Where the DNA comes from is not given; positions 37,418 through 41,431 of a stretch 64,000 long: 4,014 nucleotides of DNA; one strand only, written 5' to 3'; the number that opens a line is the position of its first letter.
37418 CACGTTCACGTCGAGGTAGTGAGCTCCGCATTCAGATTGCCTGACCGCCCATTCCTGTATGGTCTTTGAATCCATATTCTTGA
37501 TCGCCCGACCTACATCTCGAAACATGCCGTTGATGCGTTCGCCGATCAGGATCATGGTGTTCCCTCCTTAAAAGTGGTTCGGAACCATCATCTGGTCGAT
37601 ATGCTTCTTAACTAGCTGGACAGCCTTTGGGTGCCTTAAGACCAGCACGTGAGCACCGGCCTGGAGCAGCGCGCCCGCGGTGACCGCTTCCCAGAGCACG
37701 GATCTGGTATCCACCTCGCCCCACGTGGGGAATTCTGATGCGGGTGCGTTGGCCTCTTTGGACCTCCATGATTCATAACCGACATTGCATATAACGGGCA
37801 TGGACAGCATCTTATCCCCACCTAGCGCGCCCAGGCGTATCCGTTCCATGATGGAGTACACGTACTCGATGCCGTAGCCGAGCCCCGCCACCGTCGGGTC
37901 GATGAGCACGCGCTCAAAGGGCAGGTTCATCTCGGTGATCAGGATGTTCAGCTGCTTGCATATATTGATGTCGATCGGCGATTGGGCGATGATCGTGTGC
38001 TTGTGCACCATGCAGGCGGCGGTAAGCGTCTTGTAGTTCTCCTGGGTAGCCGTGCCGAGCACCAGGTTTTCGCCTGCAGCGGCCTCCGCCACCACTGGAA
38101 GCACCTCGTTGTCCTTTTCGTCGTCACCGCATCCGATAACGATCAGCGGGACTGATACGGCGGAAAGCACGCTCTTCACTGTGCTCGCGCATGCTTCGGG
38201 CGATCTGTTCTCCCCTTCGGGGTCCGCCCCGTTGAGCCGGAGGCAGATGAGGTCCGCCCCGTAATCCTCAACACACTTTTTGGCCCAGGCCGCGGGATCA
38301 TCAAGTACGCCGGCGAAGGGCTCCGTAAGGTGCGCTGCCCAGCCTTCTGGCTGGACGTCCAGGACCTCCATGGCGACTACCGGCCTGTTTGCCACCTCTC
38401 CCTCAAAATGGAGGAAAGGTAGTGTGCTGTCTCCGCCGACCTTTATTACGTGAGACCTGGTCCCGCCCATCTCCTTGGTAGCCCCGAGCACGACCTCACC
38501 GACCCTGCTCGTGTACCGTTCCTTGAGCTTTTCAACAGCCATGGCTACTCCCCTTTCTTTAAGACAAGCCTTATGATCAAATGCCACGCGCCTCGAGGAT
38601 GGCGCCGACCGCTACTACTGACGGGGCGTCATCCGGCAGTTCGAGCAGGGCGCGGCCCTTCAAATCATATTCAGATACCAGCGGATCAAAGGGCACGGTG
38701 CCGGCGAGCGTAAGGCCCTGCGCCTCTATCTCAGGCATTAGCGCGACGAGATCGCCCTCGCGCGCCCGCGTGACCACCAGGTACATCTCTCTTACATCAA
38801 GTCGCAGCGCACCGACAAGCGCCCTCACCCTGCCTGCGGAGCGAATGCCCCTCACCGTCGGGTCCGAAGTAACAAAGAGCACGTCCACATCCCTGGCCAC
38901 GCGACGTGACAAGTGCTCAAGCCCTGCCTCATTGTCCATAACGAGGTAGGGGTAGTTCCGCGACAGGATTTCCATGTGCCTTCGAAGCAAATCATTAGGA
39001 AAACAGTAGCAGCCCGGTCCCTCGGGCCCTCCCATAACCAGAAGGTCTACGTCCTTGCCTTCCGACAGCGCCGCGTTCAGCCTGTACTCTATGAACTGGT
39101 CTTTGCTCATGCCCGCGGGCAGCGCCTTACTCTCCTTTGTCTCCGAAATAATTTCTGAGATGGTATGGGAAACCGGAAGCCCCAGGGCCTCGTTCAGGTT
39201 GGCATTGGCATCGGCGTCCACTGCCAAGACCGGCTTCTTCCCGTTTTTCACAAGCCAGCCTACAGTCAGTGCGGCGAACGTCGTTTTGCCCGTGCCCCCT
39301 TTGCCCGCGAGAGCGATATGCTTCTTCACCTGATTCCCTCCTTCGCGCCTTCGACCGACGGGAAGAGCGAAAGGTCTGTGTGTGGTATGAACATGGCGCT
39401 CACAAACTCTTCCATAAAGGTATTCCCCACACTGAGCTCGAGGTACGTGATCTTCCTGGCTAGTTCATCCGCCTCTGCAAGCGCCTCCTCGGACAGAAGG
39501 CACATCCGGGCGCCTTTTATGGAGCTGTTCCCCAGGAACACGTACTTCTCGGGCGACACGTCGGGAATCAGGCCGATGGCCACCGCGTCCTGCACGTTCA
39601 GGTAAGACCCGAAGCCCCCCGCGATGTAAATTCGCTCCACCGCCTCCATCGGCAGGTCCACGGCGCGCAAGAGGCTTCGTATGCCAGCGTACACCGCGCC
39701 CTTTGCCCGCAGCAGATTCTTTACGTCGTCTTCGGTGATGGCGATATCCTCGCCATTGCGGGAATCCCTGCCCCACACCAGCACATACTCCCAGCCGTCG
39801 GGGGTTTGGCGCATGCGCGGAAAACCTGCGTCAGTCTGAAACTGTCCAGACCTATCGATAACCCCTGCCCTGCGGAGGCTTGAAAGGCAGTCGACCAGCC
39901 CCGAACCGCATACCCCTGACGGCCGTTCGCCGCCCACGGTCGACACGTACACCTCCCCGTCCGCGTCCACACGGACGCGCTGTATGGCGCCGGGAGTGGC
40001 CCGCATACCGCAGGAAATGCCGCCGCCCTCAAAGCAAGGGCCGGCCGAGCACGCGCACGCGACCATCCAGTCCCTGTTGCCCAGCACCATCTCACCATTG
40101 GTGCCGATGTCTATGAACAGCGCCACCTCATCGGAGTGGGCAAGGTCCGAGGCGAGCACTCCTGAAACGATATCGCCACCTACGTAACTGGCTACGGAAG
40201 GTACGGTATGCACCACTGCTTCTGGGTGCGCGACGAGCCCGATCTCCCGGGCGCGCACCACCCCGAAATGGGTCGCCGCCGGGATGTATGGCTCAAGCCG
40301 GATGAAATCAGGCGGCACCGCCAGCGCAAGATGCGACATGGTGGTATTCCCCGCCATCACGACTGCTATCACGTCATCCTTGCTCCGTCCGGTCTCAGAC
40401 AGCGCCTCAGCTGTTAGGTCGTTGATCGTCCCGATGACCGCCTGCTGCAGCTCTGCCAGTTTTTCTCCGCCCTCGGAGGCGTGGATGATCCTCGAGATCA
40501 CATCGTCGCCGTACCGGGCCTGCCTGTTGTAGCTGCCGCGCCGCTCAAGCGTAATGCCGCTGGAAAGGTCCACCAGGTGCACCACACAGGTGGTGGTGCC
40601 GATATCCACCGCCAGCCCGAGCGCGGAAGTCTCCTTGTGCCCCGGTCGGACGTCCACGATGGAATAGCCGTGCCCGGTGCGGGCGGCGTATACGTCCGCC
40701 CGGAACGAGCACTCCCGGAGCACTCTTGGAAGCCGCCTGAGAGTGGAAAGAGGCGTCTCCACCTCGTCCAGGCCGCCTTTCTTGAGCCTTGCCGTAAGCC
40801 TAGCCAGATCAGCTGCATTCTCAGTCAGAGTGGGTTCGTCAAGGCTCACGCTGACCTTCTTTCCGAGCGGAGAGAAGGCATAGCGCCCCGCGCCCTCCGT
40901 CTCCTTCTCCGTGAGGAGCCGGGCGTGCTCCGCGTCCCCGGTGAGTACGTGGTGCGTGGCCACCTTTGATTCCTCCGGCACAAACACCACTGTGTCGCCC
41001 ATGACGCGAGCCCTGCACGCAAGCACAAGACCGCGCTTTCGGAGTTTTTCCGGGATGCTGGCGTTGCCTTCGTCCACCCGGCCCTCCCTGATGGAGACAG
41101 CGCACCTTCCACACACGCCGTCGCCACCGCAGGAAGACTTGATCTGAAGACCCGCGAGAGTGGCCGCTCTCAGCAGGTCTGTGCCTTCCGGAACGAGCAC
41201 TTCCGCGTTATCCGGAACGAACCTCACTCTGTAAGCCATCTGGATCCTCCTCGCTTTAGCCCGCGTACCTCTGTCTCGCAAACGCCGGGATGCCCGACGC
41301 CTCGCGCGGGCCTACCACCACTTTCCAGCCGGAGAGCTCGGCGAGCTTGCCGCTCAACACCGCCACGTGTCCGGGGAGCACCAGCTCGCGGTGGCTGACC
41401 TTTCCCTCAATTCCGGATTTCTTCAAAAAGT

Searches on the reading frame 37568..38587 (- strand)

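Call 38: search_protein_families(library=pfam, proteins=[window:37568-38587:-], max_evalue=0.000001)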
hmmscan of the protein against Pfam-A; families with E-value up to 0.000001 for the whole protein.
window:37568-38587:- (339 aa): 1 family
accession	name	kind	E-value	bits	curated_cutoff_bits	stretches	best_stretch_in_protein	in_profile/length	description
PF03599.22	CdhD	-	3.1e-41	141.8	24.8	1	31-279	1-224/387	CO dehydrogenase/acetyl-CoA synthase delta subunit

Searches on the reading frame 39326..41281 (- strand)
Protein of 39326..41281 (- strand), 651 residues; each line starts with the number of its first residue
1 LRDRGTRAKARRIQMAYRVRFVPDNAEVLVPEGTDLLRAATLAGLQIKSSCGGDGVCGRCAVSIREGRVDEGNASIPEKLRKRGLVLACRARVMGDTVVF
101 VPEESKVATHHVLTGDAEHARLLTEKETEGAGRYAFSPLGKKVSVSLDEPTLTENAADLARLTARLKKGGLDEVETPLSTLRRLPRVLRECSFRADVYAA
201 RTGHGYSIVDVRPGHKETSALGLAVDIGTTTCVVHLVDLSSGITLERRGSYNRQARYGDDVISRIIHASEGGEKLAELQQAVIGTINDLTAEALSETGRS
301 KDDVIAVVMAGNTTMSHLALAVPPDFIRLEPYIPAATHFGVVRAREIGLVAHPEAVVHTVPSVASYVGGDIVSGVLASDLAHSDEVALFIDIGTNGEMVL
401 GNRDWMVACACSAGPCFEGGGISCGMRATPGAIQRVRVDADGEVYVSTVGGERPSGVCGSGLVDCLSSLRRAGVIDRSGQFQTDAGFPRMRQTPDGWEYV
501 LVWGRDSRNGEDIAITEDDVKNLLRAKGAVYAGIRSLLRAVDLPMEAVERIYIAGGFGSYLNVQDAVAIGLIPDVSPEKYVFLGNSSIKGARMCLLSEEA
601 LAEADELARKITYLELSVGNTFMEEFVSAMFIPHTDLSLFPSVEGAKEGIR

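Call 38: search_protein_families(library=pfam, proteins=[window:39326-41281:-], max_evalue=0.000001)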
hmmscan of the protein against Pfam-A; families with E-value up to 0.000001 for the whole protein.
window:39326-41281:- (651 aa): 4 families
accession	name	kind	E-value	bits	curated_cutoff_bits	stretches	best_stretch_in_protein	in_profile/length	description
PF14574.11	RACo_C_ter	-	3.9e-105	351.1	27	1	385-643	1-260/261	C-terminal domain of RACo the ASKHA domain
PF17651.6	Raco_middle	-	8e-56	188.6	26.8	1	221-382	1-162/163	RACo middle region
PF17650.6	RACo_linker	-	3e-16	59.4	26.2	1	134-217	6-85/86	RACo linker region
PF00111.32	Fer2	-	1.8e-11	44.2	21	1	25-93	7-76/77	2Fe-2S iron-sulfur cluster binding domain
